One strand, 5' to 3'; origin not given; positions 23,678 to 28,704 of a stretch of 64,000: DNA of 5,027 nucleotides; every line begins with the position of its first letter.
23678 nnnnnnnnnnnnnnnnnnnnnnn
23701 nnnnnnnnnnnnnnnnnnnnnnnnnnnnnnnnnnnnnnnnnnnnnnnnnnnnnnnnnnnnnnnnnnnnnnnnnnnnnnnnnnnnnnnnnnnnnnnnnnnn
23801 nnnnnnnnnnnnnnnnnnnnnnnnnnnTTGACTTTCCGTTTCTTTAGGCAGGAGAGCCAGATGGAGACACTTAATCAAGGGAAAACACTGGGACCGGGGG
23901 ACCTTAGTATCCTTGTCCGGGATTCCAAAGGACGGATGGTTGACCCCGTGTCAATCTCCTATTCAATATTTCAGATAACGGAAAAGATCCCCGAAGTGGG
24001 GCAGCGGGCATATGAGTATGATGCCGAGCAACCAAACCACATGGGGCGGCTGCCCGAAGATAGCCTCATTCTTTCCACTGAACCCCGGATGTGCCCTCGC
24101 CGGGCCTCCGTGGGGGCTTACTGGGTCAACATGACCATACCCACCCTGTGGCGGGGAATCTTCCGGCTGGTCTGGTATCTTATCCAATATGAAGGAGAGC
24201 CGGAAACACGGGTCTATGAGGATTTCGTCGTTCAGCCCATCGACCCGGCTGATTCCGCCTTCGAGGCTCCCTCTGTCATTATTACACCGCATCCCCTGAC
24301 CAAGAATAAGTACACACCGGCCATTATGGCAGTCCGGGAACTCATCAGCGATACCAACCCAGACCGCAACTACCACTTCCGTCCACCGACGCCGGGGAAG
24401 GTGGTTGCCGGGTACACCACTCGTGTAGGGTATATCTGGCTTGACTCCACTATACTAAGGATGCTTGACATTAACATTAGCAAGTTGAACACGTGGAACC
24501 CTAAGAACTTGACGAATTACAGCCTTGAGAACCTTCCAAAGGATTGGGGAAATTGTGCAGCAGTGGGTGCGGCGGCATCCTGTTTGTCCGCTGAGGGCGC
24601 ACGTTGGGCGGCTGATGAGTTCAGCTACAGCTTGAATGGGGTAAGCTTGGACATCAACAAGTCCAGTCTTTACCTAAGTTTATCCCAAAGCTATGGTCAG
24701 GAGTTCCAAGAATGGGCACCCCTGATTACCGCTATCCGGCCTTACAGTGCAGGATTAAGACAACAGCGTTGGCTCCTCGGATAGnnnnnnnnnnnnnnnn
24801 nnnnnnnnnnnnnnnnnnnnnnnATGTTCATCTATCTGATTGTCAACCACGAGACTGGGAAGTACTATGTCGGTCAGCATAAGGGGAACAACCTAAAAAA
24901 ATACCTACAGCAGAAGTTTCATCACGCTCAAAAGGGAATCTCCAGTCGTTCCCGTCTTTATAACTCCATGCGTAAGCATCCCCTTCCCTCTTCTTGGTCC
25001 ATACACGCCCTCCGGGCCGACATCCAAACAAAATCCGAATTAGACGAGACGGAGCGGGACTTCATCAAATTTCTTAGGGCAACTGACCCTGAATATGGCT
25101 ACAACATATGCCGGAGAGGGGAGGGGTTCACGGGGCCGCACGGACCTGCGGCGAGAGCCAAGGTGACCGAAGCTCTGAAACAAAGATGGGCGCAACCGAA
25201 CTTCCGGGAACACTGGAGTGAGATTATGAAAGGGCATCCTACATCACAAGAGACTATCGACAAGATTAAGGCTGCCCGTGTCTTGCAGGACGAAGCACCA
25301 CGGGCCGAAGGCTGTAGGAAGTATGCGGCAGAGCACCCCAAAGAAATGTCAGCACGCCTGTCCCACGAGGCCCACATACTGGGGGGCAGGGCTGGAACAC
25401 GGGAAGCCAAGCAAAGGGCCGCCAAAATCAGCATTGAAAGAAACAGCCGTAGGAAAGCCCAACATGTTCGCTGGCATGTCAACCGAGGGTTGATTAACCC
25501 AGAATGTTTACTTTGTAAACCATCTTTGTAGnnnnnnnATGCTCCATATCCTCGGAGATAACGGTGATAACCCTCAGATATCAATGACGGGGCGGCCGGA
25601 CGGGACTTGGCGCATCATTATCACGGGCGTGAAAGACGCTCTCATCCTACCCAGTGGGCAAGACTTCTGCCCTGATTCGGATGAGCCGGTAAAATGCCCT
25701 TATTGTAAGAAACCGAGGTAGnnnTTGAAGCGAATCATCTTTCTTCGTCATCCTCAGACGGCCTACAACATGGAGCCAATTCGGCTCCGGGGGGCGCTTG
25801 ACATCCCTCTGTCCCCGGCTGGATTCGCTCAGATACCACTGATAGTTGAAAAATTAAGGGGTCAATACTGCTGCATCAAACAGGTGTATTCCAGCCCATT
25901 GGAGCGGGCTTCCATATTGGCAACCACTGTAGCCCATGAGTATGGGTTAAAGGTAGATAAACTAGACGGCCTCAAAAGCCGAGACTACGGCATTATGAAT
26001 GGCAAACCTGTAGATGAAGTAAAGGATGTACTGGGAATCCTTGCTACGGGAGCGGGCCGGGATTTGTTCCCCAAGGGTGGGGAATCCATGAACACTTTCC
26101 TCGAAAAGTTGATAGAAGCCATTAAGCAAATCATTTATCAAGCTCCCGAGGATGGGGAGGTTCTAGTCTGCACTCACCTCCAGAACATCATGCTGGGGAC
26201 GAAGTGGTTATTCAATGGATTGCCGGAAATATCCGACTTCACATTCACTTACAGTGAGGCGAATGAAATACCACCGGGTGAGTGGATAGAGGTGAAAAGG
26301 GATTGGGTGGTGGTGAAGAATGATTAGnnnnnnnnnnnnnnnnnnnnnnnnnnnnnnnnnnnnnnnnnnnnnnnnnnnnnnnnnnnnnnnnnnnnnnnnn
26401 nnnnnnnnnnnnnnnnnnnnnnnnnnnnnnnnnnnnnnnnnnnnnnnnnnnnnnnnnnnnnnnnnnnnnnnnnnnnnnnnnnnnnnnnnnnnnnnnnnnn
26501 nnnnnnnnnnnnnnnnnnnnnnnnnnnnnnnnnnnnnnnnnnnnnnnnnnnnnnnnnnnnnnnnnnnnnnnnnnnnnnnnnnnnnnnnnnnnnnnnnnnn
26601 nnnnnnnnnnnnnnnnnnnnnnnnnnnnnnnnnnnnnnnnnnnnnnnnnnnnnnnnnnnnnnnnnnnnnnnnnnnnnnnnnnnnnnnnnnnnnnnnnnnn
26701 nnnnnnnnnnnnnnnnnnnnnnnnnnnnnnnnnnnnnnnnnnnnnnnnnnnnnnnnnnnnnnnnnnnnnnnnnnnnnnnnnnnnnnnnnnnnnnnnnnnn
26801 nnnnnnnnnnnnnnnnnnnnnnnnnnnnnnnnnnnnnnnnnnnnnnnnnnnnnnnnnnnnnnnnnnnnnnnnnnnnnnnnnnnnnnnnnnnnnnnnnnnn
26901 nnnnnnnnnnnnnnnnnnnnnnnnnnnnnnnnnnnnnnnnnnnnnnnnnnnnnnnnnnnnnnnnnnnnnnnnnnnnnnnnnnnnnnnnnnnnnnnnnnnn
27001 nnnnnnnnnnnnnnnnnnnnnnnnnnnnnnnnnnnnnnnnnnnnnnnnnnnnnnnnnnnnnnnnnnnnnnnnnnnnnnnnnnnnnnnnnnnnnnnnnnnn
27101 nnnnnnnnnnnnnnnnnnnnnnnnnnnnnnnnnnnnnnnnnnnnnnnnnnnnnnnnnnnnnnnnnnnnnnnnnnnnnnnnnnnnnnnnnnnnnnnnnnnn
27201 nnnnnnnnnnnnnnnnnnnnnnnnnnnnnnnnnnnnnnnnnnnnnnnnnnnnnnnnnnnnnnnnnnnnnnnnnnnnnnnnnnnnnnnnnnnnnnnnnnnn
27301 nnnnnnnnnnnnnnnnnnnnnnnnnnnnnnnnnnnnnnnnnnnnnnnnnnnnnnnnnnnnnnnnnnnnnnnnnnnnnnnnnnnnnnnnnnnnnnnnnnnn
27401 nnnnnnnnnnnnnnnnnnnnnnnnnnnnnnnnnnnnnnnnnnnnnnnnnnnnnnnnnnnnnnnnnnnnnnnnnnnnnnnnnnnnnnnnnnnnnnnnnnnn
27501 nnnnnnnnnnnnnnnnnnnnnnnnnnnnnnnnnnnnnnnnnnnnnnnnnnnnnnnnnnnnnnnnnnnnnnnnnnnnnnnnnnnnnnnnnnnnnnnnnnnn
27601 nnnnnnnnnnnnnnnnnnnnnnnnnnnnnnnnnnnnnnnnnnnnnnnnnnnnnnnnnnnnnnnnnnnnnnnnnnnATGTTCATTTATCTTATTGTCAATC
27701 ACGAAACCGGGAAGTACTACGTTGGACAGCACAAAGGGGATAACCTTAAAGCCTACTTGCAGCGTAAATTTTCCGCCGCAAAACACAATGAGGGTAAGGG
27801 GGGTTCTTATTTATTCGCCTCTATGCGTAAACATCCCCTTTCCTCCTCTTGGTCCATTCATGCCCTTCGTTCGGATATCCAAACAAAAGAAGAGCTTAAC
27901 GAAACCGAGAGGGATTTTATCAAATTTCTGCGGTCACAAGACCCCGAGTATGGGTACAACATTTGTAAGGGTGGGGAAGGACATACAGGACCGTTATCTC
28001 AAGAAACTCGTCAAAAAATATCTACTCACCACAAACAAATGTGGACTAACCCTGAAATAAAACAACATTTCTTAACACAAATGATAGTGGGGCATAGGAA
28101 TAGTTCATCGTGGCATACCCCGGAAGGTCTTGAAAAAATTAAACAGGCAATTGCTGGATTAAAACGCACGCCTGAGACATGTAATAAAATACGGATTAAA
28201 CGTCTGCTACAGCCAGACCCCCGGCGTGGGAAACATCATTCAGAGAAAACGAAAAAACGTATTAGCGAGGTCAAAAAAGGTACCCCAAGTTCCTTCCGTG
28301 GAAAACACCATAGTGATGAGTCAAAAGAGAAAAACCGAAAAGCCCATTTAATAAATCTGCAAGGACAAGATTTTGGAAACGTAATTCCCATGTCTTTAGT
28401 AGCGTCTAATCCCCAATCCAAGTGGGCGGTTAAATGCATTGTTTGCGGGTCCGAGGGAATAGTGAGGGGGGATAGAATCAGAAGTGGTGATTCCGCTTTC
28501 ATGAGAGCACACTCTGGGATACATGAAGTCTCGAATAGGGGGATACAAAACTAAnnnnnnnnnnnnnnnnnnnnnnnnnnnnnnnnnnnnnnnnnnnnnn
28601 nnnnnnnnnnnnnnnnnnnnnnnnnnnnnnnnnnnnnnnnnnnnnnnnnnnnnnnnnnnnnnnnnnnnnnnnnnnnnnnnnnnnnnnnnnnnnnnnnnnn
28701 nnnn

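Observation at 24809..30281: Tandem [GIY-YIG + histidine-phosphatase] units; second phosphatase fused to a KptA/Tpt1-like NAD-binding fragment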

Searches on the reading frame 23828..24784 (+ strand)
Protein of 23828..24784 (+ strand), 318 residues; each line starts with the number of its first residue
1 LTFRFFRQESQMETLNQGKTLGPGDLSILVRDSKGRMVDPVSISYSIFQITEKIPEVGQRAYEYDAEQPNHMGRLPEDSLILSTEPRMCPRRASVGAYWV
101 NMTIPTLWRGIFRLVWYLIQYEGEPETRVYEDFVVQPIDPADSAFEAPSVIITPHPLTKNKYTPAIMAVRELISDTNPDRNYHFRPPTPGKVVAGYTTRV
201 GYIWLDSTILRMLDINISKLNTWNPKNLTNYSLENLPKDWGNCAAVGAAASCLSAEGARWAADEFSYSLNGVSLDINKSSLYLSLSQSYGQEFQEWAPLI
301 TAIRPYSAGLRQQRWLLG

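Call 3: search_protein_families(library=pfam, proteins=[window:23828-24784:+], max_evalue=0.1)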
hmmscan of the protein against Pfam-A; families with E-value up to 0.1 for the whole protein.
window:23828-24784:+ (318 aa): 1 family
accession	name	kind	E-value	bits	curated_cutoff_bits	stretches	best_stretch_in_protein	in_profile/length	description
PF09475.16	Dot_icm_IcmQ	-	0.035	14.1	25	1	269-304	54-89/179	Dot/Icm secretion system protein (dot_icm_IcmQ)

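Call 4: search_protein_families(library=phrogs, proteins=[window:23828-24784:+], max_evalue=0.01)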
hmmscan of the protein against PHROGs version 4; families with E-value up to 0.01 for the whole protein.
window:23828-24784:+ (318 aa): 0 families

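Call 58: search_protein_families(library=ncbifam, proteins=[window:23828-24784:+], max_evalue=0.01)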
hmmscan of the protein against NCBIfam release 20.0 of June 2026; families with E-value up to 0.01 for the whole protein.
window:23828-24784:+ (318 aa): 0 families

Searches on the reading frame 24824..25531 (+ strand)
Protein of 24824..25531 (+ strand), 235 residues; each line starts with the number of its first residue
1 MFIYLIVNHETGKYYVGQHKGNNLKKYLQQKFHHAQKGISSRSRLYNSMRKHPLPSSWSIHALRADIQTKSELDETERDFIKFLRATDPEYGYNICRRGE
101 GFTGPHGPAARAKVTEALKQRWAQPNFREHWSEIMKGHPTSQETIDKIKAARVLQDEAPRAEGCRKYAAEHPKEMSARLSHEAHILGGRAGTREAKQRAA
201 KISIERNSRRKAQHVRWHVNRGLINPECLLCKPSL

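Call 3: search_protein_families(library=pfam, proteins=[window:24824-25531:+], max_evalue=0.1)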
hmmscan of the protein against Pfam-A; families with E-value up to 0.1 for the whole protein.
window:24824-25531:+ (235 aa): 2 families
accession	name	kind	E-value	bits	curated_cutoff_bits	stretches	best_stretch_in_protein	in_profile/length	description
PF01541.30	GIY-YIG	-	0.00096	19.9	22.6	1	2-84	3-72/78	GIY-YIG catalytic domain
PF19835.5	SegE_GIY-YIG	-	0.083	13.6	25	0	2-29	19-46/123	Putative endonuclease segE, GIY-YIG domain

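Call 4: search_protein_families(library=phrogs, proteins=[window:24824-25531:+], max_evalue=0.01)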
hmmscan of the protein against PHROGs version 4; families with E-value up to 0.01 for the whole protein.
window:24824-25531:+ (235 aa): 5 families
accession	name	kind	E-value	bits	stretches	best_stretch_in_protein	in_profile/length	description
phrog_314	-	DNA, RNA and nucleotide metabolism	8.9e-17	62.2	1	2-218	180-386/574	homing endonuclease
phrog_7168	-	DNA, RNA and nucleotide metabolism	6.9e-09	36.6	1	2-100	3-98/284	homing endonuclease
phrog_19446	-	DNA, RNA and nucleotide metabolism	2.1e-05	25.1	1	3-128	4-123/254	homing endonuclease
phrog_5123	-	DNA, RNA and nucleotide metabolism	0.0041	18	1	2-99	3-92/152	homing endonuclease with GIY-YIG motif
phrog_447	-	other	0.0047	17.8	1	2-28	28-54/148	NAD synthetase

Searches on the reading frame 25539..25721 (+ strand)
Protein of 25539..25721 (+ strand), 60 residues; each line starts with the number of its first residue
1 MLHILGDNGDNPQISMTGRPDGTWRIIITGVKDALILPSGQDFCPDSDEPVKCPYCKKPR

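Call 3: search_protein_families(library=pfam, proteins=[window:25539-25721:+], max_evalue=0.1)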
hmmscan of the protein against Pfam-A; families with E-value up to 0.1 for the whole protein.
window:25539-25721:+ (60 aa): 1 family
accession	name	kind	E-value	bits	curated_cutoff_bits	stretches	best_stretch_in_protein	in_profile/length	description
PF09282.15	Mago-bind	-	0.038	14.4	20.6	1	15-25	6-16/27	Mago binding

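Call 4: search_protein_families(library=phrogs, proteins=[window:25539-25721:+], max_evalue=0.01)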
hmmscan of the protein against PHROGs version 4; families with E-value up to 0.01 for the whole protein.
window:25539-25721:+ (60 aa): 0 families

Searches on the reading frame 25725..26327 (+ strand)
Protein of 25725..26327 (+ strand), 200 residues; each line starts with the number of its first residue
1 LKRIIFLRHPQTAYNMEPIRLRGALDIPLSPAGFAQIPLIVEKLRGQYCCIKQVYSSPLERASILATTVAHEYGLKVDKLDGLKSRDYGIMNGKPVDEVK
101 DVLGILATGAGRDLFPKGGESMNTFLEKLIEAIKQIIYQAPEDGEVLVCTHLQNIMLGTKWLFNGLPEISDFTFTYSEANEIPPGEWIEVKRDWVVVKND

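Call 3: search_protein_families(library=pfam, proteins=[window:25725-26327:+], max_evalue=0.1)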
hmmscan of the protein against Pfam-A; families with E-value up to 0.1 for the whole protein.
window:25725-26327:+ (200 aa): 1 family
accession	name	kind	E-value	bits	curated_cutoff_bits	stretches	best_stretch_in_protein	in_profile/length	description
PF00300.27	His_Phos_1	-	1.5e-24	87.1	21.7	1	4-163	1-159/194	Histidine phosphatase superfamily (branch 1)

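Call 4: search_protein_families(library=phrogs, proteins=[window:25725-26327:+], max_evalue=0.01)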
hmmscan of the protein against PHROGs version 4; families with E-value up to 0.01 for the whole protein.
window:25725-26327:+ (200 aa): 1 family
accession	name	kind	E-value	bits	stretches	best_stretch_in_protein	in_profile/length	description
phrog_12933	-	unknown function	1e-14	56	1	1-152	1-151/197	-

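Call 58: search_protein_families(library=ncbifam, proteins=[window:25725-26327:+], max_evalue=0.01)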
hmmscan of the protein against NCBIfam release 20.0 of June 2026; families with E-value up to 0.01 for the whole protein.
window:25725-26327:+ (200 aa): 15 families
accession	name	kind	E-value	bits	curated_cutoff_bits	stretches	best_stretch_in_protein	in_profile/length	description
TIGR03162.1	ribazole_cobC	equivalog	2.8e-18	66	162.9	1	4-176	1-170/176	alpha-ribazole phosphatase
NF005567.0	PRK07238.1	equivalog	8.9e-17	61.5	326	1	3-155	179-330/378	bifunctional RNase H/acid phosphatase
NF045917.1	PhserinePhPspA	equivalog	2.4e-11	43.7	350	1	1-104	1-101/211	phosphoserine phosphatase PspA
TIGR03848.1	MSMEG_4193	subfamily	8.6e-11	41.6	203.85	1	4-152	2-153/204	MSMEG_4193 family putative phosphomutase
NF038349.1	dPGM_arch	equivalog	1.3e-10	41.5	225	1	4-155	1-141/194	2,3-diphosphoglycerate-dependent phosphoglycerate mutase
NF002901.0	PRK03482.1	equivalog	1.2e-06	28.3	261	1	1-151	1-150/215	2,3-diphosphoglycerate-dependent phosphoglycerate mutase GpmB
NF011580.0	PRK15004.1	equivalog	4.1e-05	23.7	250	1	3-151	2-149/203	adenosylcobalamin/alpha-ribazole phosphatase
NF002339.0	PRK01295.1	equivalog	4.3e-05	23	316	1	4-151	5-158/206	2,3-bisphosphoglycerate-dependent phosphoglycerate mutase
NF010713.0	PRK14115.1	equivalog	9.3e-05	21.8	305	1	1-99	1-101/248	2,3-diphosphoglycerate-dependent phosphoglycerate mutase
NF009993.0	PRK13462.1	equivalog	0.00039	20.1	226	1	2-164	6-161/203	acid phosphatase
NF010718.0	PRK14120.1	equivalog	0.00044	19.6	366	1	2-104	5-109/249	phosphoglyceromutase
NF002217.0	PRK01112.1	equivalog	0.00079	18.8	320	1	1-67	1-64/228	2,3-bisphosphoglycerate-dependent phosphoglycerate mutase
TIGR01258.1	pgm_1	subfamily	0.0012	18.3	81.7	1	3-101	2-102/245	2,3-bisphosphoglycerate-dependent phosphoglycerate mutase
NF010717.0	PRK14119.1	equivalog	0.0036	16.9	378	0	1-101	1-103/228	2,3-diphosphoglycerate-dependent phosphoglycerate mutase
NF009994.0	PRK13463.1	equivalog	0.0044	16.8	277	1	4-152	5-152/203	phosphoserine phosphatase 1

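Call 78: find_homologous_proteins(query=window:25725-26327:+, max_evalue=0.001)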
Query window:25725-26327:+ (200 aa): 50 proteins with E <= 0.001 among 271 candidates.
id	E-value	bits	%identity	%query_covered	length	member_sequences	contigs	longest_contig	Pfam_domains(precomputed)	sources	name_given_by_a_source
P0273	1.2e-130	451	100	100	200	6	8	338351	PF00300.28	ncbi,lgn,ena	-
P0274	2.3e-117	408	89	100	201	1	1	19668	PF00300.28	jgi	jgi:probable phosphoglycerate mutase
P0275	2.8e-105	368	82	100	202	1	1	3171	PF00300.28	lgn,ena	-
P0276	4.0e-105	368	80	100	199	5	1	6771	PF00300.28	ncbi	-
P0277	4.8e-104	364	82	99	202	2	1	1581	PF00300.28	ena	-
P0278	1.3e-103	363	81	99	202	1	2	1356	PF00300.28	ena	-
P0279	1.7e-103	362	81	99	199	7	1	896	PF00300.28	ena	-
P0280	9.0e-102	357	77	98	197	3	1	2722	PF00300.28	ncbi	-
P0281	2.8e-96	339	75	98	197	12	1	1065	PF00300.28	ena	-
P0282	4.3e-95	335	76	95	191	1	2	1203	PF00300.28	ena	-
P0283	6.4e-94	331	73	98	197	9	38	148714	PF00300.28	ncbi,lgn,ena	-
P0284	1.8e-84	300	68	99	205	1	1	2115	PF00300.28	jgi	jgi:broad specificity phosphatase PhoE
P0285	4.1e-84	299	68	100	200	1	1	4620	PF00300.28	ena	-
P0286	4.2e-79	283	66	99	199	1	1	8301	PF00300.28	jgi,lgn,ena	-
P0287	5.2e-79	282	67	99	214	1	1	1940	PF00300.28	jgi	jgi:broad specificity phosphatase PhoE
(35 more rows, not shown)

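Call 79: find_encoding_contigs(protein=P0273, flank=3000, max_places=4)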
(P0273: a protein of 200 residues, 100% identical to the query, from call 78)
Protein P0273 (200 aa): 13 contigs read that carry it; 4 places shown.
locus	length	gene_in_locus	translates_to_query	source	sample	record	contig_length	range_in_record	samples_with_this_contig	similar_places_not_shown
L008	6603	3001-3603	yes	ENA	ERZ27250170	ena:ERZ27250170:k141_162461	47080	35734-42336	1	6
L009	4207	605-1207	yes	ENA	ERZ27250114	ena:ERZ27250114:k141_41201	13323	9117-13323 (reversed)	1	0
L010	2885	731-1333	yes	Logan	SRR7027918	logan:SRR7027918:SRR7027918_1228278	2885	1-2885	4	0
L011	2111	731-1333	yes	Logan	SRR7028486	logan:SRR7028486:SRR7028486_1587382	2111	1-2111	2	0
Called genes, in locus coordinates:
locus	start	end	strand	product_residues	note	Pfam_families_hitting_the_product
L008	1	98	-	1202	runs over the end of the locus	-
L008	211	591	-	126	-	-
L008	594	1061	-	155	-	PF02945:Endonuclease_7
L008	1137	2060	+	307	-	-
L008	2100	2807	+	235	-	-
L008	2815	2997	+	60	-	-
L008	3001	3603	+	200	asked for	PF00300:His_Phos_1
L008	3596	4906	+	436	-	-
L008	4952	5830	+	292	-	PF07460:NUMOD3 (weak)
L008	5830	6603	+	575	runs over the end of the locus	PF00300:His_Phos_1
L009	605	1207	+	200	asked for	PF00300:His_Phos_1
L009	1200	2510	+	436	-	-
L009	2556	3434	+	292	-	PF07460:NUMOD3 (weak)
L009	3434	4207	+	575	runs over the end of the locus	PF00300:His_Phos_1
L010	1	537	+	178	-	?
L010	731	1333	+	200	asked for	PF00300:His_Phos_1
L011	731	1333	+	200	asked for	PF00300:His_Phos_1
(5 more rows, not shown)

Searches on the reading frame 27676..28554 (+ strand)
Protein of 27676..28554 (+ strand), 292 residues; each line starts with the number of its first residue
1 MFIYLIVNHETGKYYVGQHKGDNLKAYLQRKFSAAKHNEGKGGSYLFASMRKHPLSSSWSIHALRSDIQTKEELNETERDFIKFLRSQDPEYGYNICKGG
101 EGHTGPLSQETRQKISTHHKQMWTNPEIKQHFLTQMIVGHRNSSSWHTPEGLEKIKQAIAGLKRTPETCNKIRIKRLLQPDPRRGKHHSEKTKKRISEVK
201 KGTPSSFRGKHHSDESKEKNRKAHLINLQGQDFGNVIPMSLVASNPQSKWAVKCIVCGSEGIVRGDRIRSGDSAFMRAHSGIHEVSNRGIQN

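Call 3: search_protein_families(library=pfam, proteins=[window:27676-28554:+], max_evalue=0.1)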
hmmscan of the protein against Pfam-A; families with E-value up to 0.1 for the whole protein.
window:27676-28554:+ (292 aa): 2 families
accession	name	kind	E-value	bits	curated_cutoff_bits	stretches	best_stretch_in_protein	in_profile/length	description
PF07460.16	NUMOD3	-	6.5e-08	32.8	20.4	1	185-219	1-35/37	NUMOD3 motif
PF01541.30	GIY-YIG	-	0.011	16.4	22.6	1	2-82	3-69/78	GIY-YIG catalytic domain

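Call 4: search_protein_families(library=phrogs, proteins=[window:27676-28554:+], max_evalue=0.01)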
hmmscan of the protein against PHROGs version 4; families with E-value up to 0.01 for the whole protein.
window:27676-28554:+ (292 aa): 3 families
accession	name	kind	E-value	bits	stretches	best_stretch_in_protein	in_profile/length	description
phrog_314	-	DNA, RNA and nucleotide metabolism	7.4e-23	82.3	1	2-217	180-341/574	homing endonuclease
phrog_7168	-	DNA, RNA and nucleotide metabolism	3e-08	34.5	1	2-186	3-177/284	homing endonuclease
phrog_19446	-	DNA, RNA and nucleotide metabolism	0.00026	21.6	1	3-196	4-142/254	homing endonuclease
